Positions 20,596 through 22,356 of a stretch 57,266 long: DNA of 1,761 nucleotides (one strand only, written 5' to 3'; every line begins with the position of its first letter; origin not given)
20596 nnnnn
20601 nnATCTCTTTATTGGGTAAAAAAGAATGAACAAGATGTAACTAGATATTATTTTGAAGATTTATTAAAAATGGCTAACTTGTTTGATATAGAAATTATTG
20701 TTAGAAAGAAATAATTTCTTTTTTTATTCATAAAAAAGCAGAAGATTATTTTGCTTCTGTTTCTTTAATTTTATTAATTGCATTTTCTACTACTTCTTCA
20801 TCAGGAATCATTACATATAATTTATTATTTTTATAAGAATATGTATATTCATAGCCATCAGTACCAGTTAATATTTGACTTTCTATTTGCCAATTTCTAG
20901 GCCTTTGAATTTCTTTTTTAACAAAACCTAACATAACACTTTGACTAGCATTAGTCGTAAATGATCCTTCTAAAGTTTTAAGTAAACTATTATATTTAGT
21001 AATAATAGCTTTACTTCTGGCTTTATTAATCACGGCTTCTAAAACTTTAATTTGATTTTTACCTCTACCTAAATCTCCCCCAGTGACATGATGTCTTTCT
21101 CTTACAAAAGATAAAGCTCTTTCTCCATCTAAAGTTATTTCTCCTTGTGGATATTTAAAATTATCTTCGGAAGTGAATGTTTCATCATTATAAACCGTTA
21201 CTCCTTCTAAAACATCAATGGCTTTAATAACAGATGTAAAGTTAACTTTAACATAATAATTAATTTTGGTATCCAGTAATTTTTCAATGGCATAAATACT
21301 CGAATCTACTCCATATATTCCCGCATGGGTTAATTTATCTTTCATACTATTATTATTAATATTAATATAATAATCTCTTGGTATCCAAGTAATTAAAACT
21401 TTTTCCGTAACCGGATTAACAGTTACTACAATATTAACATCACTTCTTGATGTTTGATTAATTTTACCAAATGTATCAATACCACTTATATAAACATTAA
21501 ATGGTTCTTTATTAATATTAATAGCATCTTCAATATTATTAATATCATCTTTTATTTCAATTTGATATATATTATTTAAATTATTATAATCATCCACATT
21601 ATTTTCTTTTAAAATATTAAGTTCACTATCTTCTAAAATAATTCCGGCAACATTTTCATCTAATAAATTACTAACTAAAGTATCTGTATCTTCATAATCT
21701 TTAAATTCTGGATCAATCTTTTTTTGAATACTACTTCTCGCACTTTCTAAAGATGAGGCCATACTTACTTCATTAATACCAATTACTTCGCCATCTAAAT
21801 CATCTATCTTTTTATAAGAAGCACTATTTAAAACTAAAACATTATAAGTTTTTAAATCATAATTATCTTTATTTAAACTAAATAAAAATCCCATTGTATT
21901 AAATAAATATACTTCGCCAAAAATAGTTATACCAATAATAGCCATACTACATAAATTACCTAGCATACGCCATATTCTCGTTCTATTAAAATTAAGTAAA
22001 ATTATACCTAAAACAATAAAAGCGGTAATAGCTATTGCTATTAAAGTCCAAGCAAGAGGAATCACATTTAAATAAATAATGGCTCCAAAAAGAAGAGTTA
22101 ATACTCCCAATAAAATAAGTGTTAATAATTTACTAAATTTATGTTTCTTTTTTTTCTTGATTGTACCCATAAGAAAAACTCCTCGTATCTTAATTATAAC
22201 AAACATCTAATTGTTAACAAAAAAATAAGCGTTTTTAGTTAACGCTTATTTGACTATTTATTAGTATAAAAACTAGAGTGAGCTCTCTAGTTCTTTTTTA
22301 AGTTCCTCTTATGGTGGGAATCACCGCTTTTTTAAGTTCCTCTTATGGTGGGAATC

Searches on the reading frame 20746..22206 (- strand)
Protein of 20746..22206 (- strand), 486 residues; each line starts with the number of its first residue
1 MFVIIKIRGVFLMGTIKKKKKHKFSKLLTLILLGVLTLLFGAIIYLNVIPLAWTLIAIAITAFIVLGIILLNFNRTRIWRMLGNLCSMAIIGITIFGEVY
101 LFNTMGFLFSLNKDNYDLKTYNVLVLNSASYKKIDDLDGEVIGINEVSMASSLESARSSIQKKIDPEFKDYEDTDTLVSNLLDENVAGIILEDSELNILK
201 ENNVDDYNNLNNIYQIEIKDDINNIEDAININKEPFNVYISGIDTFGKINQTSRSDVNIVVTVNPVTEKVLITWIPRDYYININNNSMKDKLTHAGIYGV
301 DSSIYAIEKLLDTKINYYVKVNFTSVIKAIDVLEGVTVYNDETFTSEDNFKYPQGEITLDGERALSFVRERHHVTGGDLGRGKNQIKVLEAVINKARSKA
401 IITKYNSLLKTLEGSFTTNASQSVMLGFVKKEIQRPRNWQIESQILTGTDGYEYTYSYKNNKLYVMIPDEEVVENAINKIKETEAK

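Call 5: search_protein_families(library=pfam, proteins=[window:20746-22206:-], max_evalue=0.01)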
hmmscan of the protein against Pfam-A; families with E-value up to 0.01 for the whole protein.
window:20746-22206:- (486 aa): 1 family
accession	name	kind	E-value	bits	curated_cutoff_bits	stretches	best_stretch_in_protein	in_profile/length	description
PF03816.19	LytR_cpsA_psr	-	6.7e-38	130.6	24.6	1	254-397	1-149/150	LytR_cpsA_psr family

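Call 6: search_protein_families(library=ncbifam, proteins=[window:20746-22206:-], max_evalue=0.01)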
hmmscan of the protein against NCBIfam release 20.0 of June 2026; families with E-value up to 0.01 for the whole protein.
window:20746-22206:- (486 aa): 4 families
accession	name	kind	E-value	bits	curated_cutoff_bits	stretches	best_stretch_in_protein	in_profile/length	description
NF051849.1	LCP_trans_Cps2A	equivalog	4.2e-94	316.4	650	1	18-483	2-474/477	LCP family glycopolymer transferase CpsA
NF006897.1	PRK09379.1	equivalog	5e-43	147.4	441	1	210-451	34-270/298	polyisoprenyl-teichoic acid--peptidoglycan teichoic acid transferase TagU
TIGR00350.1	lytR_cpsA_psr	domain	9.1e-29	100.7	62.3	1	254-397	2-151/152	LCP family glycopolymer transferase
NF047591.1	ligase_LytR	equivalog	4.3e-24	85.5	450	1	224-421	47-260/336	glycopolymer--peptidoglycan transferase LytR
